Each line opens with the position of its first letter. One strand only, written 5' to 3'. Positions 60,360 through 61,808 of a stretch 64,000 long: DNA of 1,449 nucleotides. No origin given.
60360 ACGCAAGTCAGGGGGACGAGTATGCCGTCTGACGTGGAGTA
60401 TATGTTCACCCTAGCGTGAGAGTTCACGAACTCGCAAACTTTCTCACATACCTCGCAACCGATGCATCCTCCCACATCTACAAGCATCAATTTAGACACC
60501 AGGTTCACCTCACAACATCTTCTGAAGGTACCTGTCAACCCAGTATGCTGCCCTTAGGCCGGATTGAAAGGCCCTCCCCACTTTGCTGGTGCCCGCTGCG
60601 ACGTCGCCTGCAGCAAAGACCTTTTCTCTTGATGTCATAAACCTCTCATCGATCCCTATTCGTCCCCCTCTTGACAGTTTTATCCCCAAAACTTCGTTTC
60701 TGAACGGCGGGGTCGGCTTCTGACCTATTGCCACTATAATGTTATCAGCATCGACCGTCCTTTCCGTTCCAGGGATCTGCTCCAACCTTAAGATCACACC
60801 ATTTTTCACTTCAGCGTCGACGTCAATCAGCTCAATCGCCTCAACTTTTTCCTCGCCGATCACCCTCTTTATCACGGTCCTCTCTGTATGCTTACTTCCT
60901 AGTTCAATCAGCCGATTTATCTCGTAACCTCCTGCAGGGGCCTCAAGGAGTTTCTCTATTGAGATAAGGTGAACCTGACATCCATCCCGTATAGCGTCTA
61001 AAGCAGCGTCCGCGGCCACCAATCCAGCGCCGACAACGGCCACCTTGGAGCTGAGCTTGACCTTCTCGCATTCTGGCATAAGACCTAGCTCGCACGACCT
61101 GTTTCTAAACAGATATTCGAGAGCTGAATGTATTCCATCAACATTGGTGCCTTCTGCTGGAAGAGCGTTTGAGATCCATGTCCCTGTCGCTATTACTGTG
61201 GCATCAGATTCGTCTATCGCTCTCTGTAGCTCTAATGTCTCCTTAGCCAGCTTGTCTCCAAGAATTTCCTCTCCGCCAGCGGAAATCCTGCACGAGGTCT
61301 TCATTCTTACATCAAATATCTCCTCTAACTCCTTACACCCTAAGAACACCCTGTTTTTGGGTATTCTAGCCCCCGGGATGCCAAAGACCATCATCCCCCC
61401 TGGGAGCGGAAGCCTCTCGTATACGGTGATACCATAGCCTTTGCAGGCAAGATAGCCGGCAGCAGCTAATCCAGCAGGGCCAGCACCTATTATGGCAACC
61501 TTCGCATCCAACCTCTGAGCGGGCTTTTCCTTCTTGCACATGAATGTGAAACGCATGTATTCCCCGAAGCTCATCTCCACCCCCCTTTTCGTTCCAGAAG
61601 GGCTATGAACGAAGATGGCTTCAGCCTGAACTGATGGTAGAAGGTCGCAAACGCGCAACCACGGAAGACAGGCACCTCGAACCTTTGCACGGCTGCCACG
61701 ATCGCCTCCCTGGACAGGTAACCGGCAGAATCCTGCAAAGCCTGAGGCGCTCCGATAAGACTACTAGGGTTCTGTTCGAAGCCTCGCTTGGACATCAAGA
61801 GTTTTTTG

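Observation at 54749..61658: FHL-type (hycBCDEFG-order) group-4 [NiFe] hydrogenase operon preceded by a GltD-like NAD(P)H oxidoreductase instead of formate dehydrogenase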

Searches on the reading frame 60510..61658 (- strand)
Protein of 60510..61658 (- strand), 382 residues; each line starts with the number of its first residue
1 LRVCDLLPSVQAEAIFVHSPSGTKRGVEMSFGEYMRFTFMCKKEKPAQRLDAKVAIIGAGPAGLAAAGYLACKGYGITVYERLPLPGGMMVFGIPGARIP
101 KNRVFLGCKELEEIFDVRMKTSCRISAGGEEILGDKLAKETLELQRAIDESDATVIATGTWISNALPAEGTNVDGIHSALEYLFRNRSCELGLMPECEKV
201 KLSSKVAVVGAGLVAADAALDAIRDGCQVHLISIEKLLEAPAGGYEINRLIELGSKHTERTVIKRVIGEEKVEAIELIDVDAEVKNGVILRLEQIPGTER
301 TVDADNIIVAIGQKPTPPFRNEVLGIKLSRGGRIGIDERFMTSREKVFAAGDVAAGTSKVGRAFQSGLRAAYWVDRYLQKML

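Call 3: search_protein_families(library=pfam, proteins=[window:60510-61658:-], max_evalue=0.01)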
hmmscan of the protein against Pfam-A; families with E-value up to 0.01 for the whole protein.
window:60510-61658:- (382 aa): 15 families
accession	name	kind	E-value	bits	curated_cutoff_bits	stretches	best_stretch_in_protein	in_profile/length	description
PF07992.20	Pyr_redox_2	-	7.1e-33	114.7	26.1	1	53-366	2-290/291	Pyridine nucleotide-disulphide oxidoreductase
PF13738.12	Pyr_redox_3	-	1.1e-08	35.2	30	1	199-351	161-305/305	Pyridine nucleotide-disulphide oxidoreductase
PF00070.33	Pyr_redox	-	3.5e-08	34.3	22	2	205-276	1-78/82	Pyridine nucleotide-disulphide oxidoreductase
PF01266.30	DAO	-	6.4e-07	29.6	27.9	1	53-87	1-35/353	FAD dependent oxidoreductase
PF13450.12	NAD_binding_8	-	7.3e-07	29.8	21.9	1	56-90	1-35/68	NAD(P)-binding Rossmann-like domain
PF12831.13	FAD_oxidored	-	2.9e-06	27.3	27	1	54-96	2-44/416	FAD dependent oxidoreductase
PF01262.27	AlaDh_PNT_C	-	1.4e-05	25.1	23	0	51-81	28-58/214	Alanine dehydrogenase/PNT, C-terminal domain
PF02737.24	3HCDH_N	-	2.2e-05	24.9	22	0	205-274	1-75/180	3-hydroxyacyl-CoA dehydrogenase, NAD binding domain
PF01494.25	FAD_binding_3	-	0.00011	22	22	1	52-83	2-33/349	FAD binding domain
PF01946.23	Thi4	-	0.00012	21.9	26.2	1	51-91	17-58/235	Thi4 family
PF13434.12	Lys_Orn_oxgnase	-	0.0027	17.3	21.3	0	276-318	119-162/339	L-lysine 6-monooxygenase/L-ornithine 5-monooxygenase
PF03486.20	HI0933_like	-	0.0037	17.2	50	0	53-84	2-33/244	HI0933-like protein Rossmann domain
PF00890.30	FAD_binding_2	-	0.0044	16.7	20.4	0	54-92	2-40/414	FAD binding domain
PF01134.28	GIDA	-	0.0046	16.5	22.1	0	205-234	1-32/391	Glucose inhibited division protein A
PF13241.12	NAD_binding_7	-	0.005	17.8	22.1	0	204-249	8-46/104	Putative NAD(P)-binding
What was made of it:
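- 60510..61574 (-): GltD/SudA/NfnL-like FAD + NAD(P)H flavoprotein, 354 aa, without the N-terminal 2x[4Fe-4S] domain (PRK12770 subfamily). Proposed NADH entry or exit site. Pfam Pyr_redox_2 7e-33 (call 3).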

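Call 5: search_protein_families(library=ncbifam, proteins=[window:60510-61658:-], max_evalue=0.001)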
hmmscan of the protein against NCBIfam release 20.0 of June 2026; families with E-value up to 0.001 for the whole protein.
window:60510-61658:- (382 aa): 84 families (the best 25 are shown)
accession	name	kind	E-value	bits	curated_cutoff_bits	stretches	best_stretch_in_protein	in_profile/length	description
NF009409.0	PRK12770.1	subfamily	5.2e-111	371.2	343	1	33-380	2-352/360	putative glutamate synthase subunit beta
TIGR01316.1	gltA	equivalog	2.7e-53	181.3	471.75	1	30-378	112-449/449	NADPH-dependent glutamate synthase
NF009410.0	PRK12771.1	subfamily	7.9e-47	160.1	516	1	26-379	114-446/566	NAD(P)-binding protein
NF009414.0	PRK12778.1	equivalog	1.5e-45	155.7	1103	1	44-380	424-751/752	bifunctional dihydroorotate dehydrogenase B NAD binding subunit/NADPH-dependent glutamate synthase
TIGR01317.1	GOGAT_sm_gam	subfamily_domain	2.2e-38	132.4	447.7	1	43-379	135-479/485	glutamate synthase small subunit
NF009454.0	PRK12814.1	equivalog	2.3e-37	128.7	916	1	51-379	193-501/657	putative NADPH-dependent glutamate synthase small subunit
NF010590.0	PRK13984.1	equivalog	4.9e-34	117.4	946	1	46-380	283-608/611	putative oxidoreductase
TIGR01318.1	gltD_gamma_fam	subfamily_domain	2.6e-31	108.7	482.95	1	49-378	139-465/467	glutamate synthase, small subunit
TIGR03315.1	Se_ygfK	equivalog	1.6e-26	92.1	835.3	1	42-371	527-832/1012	putative selenate reductase subunit YgfK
NF009408.0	PRK12769.1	equivalog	3.4e-25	88.3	1003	1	48-379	324-652/659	formate-dependent uric acid utilization protein AegA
NF009413.0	PRK12775.1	equivalog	2e-23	82.2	1895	1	44-379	421-755/1006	putative trifunctional 2-polyprenylphenol hydroxylase/glutamate synthase subunit beta/ferritin domain-containing protein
NF009415.0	PRK12779.1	equivalog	3.1e-19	68.4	1519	1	45-371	300-619/944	putative bifunctional glutamate synthase subunit beta/2-polyprenylphenol hydroxylase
NF009451.0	PRK12809.1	equivalog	1.7e-18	66.2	1154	1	52-371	311-627/639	formate-dependent uric acid utilization protein YgfT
TIGR01292.1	TRX_reduct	equivalog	6.4e-18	64.6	343.45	2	205-378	143-300/300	thioredoxin-disulfide reductase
TIGR02053.1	MerA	equivalog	1.7e-17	63.6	454.45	1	140-371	117-325/465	mercury(II) reductase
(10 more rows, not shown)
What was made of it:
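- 60510..61574 (-): NCBIfam PRK12770 371 bits, above the 343 cutoff (call 5).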

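Call 7: search_solved_structures(query=window:60510-61658:-, max_evalue=0.00001)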
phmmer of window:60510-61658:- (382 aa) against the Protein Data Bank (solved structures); distinct sequences matched with E-value up to 0.00001: 40.
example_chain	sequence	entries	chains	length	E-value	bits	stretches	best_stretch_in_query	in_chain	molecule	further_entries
5jca_L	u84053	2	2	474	2.9e-45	158.1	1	43-380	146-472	NADH-dependent Ferredoxin:NADP Oxidoreductase (NfnI) subunit alpha | NADH-dependent Ferredoxin:NADP Oxidoreductase subunit alpha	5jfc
9n5u_A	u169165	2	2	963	1.2e-40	142.9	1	52-379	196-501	NfnA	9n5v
4ylf_B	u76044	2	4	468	5e-40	140.8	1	51-378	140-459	Dihydropyrimidine dehydrogenase subunit A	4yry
5vj7_A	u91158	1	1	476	4.9e-39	137.6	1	43-380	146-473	Oxidoreductase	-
9bov_A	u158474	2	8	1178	5.1e-32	114.5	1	50-379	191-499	Molybdopterin oxidoreductase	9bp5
2vdc_G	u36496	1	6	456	2.5e-28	102.3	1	41-378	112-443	GLUTAMATE SYNTHASE [NADPH] SMALL CHAIN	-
6s6s_G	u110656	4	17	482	3e-28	102.1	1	41-378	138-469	Glutamate synthase [NADPH] small chain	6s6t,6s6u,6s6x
8oh5_C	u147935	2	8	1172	1.5e-27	99.8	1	51-379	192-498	Formate dehydrogenase-O, major subunit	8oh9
7mfm_I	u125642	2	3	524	5.5e-22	81.5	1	43-227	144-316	Glutamate synthase (NADPH) small chain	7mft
7m31_A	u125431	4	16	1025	3.6e-13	52.5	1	40-380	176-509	Dihydropyrimidine dehydrogenase [NADP(+)]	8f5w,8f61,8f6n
1h7x_A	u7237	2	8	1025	3.6e-13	52.5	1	40-380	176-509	DIHYDROPYRIMIDINE DEHYDROGENASE | Dihydropyrimidine dehydrogenase [NADP(+)]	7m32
1gt8_A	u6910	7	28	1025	3.6e-13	52.5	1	40-380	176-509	DIHYDROPYRIMIDINE DEHYDROGENASE | Dihydropyrimidine dehydrogenase [NADP(+)]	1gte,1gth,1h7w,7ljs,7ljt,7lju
3cty_A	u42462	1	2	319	4.4e-10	42.3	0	286-372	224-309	Thioredoxin reductase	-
1ebd_A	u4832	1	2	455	6.6e-10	41.7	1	51-371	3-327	DIHYDROLIPOAMIDE DEHYDROGENASE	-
4gcm_A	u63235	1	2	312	3.1e-09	39.5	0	285-378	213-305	Thioredoxin reductase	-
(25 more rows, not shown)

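Call 10: find_homologous_proteins(query=window:60510-61574:-, max_evalue=1e-20)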
Query window:60510-61574:- (354 aa): 709 proteins with E <= 1e-20 among 8000 candidates; the best 120 are listed.
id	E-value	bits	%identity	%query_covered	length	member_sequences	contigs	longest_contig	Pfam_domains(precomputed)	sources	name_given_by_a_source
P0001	2.1e-229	778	100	100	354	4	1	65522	PF01266.31,PF13450.13,PF07992.21,PF00070.34,PF13738.13,PF01262.28,PF02737.25,PF12831.14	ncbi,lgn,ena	-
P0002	1.1e-193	661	84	100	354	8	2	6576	PF01266.31,PF13450.13,PF07992.21,PF00070.34,PF13738.13,PF02737.25,PF12831.14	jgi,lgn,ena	-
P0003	4.6e-174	596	75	100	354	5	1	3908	PF01266.31,PF13450.13,PF07992.21,PF00070.34,PF13738.13,PF02737.25,PF12831.14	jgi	jgi:glutamate synthase (NADPH/NADH) small chain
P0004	2.0e-155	535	69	99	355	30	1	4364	PF01946.24,PF01266.31,PF13450.13,PF00890.31,PF07992.21,PF00070.34,PF13738.13,PF02737.25,PF12831.14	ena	-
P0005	5.8e-155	534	69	99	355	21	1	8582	PF01266.31,PF13450.13,PF07992.21,PF00070.34,PF13738.13,PF12831.14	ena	-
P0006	2.3e-152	525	67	99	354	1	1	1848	PF01946.24,PF01266.31,PF13450.13,PF07992.21,PF00070.34,PF13738.13,PF12831.14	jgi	jgi:glutamate synthase (NADPH/NADH) small chain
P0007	7.4e-150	517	68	97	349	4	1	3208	PF01266.31,PF13450.13,PF07992.21,PF00070.34,PF13738.13,PF12831.14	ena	-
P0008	7.3e-148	510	66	97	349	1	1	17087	PF01266.31,PF13450.13,PF07992.21,PF00070.34,PF13738.13,PF12831.14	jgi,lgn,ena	-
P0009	9.6e-148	510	68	98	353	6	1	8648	PF01266.31,PF13450.13,PF07992.21,PF00070.34,PF13738.13,PF12831.14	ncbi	-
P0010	9.0e-147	507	66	99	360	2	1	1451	PF01946.24,PF01266.31,PF13450.13,PF07992.21,PF00070.34,PF13738.13,PF12831.14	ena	-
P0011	3.1e-143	495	64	99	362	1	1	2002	PF01946.24,PF01266.31,PF13450.13,PF00890.31,PF07992.21,PF00070.34,PF13738.13,PF12831.14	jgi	jgi:glutamate synthase (NADPH/NADH) small chain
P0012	1.3e-142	493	65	97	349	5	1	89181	PF01266.31,PF13450.13,PF07992.21,PF00070.34,PF13738.13,PF12831.14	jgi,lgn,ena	-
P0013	1.7e-142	493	61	100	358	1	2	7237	PF13450.13,PF07992.21,PF00070.34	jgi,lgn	jgi:glutamate synthase (NADPH/NADH) small chain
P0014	8.4e-142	490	65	97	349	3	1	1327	PF01266.31,PF13450.13,PF07992.21,PF00070.34,PF13738.13,PF12831.14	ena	-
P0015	3.7e-140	485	63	99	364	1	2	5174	PF01946.24,PF01266.31,PF00743.26,PF13450.13,PF07992.21,PF00070.34,PF13738.13,PF12831.14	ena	-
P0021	1.5e-132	460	60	98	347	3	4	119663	PF01266.31,PF13450.13,PF00890.31,PF07992.21,PF00070.34,PF13738.13,PF02737.25,PF12831.14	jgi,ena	jgi:glutamate synthase (NADPH/NADH) small chain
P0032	8.9e-82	293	44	98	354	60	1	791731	PF01266.31,PF13450.13,PF07992.21,PF00070.34,PF13738.13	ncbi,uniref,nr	ncbi:FAD-dependent oxidoreductase [Vulcanisaeta thermophila]|uniref:FAD-dependent oxidoreductase n=1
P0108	2.5e-70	255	45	97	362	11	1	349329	PF13450.13,PF07992.21,PF00070.34,PF13738.13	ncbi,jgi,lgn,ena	-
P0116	1.5e-69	253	45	97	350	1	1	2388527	PF01266.31,PF00743.26,PF13450.13,PF07992.21,PF00070.34,PF13738.13,PF01262.28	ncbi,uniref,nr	ncbi:FAD-dependent oxidoreductase [Thermococcus barophilus]|uniref:Dihydropyrimidine dehydrogenase (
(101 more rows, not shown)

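Call 11: find_encoding_contigs(protein=P0001, flank=10000, max_places=3)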
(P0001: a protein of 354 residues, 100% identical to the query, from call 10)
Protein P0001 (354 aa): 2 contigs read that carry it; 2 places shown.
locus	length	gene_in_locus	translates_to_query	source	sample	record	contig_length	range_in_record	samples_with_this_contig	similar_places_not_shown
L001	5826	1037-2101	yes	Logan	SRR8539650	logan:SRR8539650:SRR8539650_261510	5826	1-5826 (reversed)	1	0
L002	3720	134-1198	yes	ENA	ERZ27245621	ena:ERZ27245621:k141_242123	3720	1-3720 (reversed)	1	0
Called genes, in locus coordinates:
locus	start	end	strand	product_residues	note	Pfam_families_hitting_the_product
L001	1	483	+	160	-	?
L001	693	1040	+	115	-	PF01257:2Fe-2S_thioredx (weak)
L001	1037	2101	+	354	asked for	PF01262:AlaDh_PNT_C (faint), PF00070:Pyr_redox (faint), PF01266:DAO (faint), PF02737:3HCDH_N (faint), PF07992:Pyr_redox_2, PF12831:FAD_oxidored (faint), PF13450:NAD_binding_8 (weak), PF13738:Pyr_redox_3 (faint)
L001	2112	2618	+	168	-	PF12797:Fer4_2 (faint), PF12838:Fer4_7 (weak), PF13247:Fer4_11, PF14697:Fer4_21 (weak), PF00037:Fer4, PF12837:Fer4_6 (weak), PF12838:Fer4_7 (weak), PF13187:Fer4_9 (weak), +5 more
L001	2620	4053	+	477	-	-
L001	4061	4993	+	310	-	PF00146:NADHdh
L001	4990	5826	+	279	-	?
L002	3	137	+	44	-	?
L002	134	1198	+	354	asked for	PF01262:AlaDh_PNT_C (faint), PF00070:Pyr_redox (faint), PF01266:DAO (faint), PF02737:3HCDH_N (faint), PF07992:Pyr_redox_2, PF12831:FAD_oxidored (faint), PF13450:NAD_binding_8 (weak), PF13738:Pyr_redox_3 (faint)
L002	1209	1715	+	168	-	PF12797:Fer4_2 (faint), PF12838:Fer4_7 (weak), PF13247:Fer4_11, PF14697:Fer4_21 (weak), PF00037:Fer4, PF12837:Fer4_6 (weak), PF12838:Fer4_7 (weak), PF13187:Fer4_9 (weak), +5 more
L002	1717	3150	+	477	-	-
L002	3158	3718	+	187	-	?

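Call 12: find_encoding_contigs(protein=P0012, flank=10000, max_places=3)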
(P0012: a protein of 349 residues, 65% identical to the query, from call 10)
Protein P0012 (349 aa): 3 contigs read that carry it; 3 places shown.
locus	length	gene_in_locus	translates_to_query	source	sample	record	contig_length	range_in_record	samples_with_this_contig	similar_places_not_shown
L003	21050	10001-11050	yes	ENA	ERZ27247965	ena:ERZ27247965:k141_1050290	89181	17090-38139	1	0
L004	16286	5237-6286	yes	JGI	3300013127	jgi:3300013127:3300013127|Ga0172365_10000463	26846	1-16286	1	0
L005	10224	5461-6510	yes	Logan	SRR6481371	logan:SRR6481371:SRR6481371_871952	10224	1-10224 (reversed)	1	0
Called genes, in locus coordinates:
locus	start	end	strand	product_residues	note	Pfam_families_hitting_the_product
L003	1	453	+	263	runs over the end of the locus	-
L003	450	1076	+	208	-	-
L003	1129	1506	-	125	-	-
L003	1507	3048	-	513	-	PF13506:Glyco_transf_21 (faint), PF00535:Glycos_transf_2, PF13641:Glyco_tranf_2_3, PF13632:Glyco_trans_2_3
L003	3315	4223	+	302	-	-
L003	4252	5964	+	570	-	PF20695:UbiD_N, PF01977:UbiD, PF20696:UbiD_C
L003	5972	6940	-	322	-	PF19420:DDAH_eukar, PF02274:ADI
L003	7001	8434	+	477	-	PF00232:Glyco_hydro_1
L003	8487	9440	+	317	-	PF00296:Bac_luciferase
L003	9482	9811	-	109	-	PF07978:NIPSNAP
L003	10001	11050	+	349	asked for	PF13738:Pyr_redox_3 (faint), PF00070:Pyr_redox (faint), PF01266:DAO (faint), PF07992:Pyr_redox_2, PF12831:FAD_oxidored (faint), PF13450:NAD_binding_8 (weak)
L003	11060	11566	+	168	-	PF13247:Fer4_11, PF13237:Fer4_10 (weak), PF14697:Fer4_21 (weak), PF12838:Fer4_7, PF12797:Fer4_2 (weak), PF00037:Fer4 (weak), PF12837:Fer4_6 (weak), PF13187:Fer4_9 (weak), +6 more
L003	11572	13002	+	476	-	-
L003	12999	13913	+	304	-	PF00146:NADHdh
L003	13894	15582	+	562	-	PF00329:Complex1_30kDa, PF00374:NiFeSe_Hases, PF00346:Complex1_49kDa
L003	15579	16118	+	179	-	PF12797:Fer4_2 (weak), PF00037:Fer4, PF12837:Fer4_6 (faint), PF13237:Fer4_10, PF14697:Fer4_21, PF12838:Fer4_7, PF13187:Fer4_9, PF00037:Fer4, +3 more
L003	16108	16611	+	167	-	PF01058:Oxidored_q6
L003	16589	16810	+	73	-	-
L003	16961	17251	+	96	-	-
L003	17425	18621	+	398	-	PF01321:Creatinase_N, PF00557:Peptidase_M24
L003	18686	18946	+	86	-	-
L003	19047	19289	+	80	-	PF00462:Glutaredoxin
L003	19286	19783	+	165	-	PF02943:FeThRed_B, PF21349:RUBY_RBDX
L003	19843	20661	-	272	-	-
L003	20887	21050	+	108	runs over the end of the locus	-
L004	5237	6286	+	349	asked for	PF13738:Pyr_redox_3 (faint), PF00070:Pyr_redox (faint), PF01266:DAO (faint), PF07992:Pyr_redox_2, PF12831:FAD_oxidored (faint), PF13450:NAD_binding_8 (weak)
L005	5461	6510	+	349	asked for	PF13738:Pyr_redox_3 (faint), PF00070:Pyr_redox (faint), PF01266:DAO (faint), PF07992:Pyr_redox_2, PF12831:FAD_oxidored (faint), PF13450:NAD_binding_8 (weak)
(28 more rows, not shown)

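Call 13: find_encoding_contigs(protein=P0021, flank=10000, max_places=3)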
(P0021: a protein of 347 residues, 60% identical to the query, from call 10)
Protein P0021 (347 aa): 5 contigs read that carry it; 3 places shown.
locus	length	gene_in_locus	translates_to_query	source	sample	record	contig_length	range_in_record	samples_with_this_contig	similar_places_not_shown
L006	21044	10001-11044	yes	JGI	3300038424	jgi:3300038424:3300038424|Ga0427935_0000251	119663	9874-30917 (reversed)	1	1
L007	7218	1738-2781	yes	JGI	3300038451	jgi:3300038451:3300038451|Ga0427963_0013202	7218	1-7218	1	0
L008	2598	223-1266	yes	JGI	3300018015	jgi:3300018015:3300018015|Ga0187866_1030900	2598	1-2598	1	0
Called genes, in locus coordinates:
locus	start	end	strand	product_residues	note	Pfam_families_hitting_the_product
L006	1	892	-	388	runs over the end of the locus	PF01926:MMR_HSR1, PF02421:FeoB_N (weak), PF16897:MMR_HSR1_Xtn, PF02824:TGS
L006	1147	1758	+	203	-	PF06195:DUF996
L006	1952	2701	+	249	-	PF02633:Creatininase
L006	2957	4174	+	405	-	PF07690:MFS_1, PF12832:MFS_1_like, PF07690:MFS_1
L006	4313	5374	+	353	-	PF02733:Dak1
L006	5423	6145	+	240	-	PF02734:Dak2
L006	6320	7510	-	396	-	PF07690:MFS_1, PF12832:MFS_1_like (faint)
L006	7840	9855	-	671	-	PF16254:DUF4910, PF04389:Peptidase_M28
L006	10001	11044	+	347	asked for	PF00070:Pyr_redox (faint), PF00890:FAD_binding_2 (faint), PF01266:DAO (faint), PF02737:3HCDH_N (faint), PF07992:Pyr_redox_2, PF12831:FAD_oxidored (faint), PF13450:NAD_binding_8 (weak), PF13738:Pyr_redox_3 (faint)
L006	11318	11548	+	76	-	PF13247:Fer4_11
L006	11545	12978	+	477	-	-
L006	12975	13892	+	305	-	PF00146:NADHdh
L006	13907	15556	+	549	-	PF00329:Complex1_30kDa, PF00374:NiFeSe_Hases, PF00346:Complex1_49kDa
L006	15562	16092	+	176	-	PF13183:Fer4_8 (faint), PF00037:Fer4 (weak), PF12797:Fer4_2 (faint), PF13237:Fer4_10, PF12838:Fer4_7, PF13187:Fer4_9, PF14697:Fer4_21, PF00037:Fer4, +3 more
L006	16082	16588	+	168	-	PF01058:Oxidored_q6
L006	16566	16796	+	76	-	-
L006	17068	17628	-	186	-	PF01613:Flavin_Reduct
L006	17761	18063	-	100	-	-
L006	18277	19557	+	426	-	PF01094:ANF_receptor (faint), PF13458:Peripla_BP_6 (weak)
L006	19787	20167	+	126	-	-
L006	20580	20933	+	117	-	-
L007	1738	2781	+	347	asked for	PF00070:Pyr_redox (faint), PF00890:FAD_binding_2 (faint), PF01266:DAO (faint), PF02737:3HCDH_N (faint), PF07992:Pyr_redox_2, PF12831:FAD_oxidored (faint), PF13450:NAD_binding_8 (weak), PF13738:Pyr_redox_3 (faint)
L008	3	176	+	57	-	?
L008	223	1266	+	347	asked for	PF00070:Pyr_redox (faint), PF00890:FAD_binding_2 (faint), PF01266:DAO (faint), PF02737:3HCDH_N (faint), PF07992:Pyr_redox_2, PF12831:FAD_oxidored (faint), PF13450:NAD_binding_8 (weak), PF13738:Pyr_redox_3 (faint)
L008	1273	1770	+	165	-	PF12838:Fer4_7, PF13247:Fer4_11, PF13237:Fer4_10 (weak), PF14697:Fer4_21 (weak), PF12838:Fer4_7, PF13187:Fer4_9 (weak), PF00037:Fer4 (weak), PF13237:Fer4_10 (weak), +9 more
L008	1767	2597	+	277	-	?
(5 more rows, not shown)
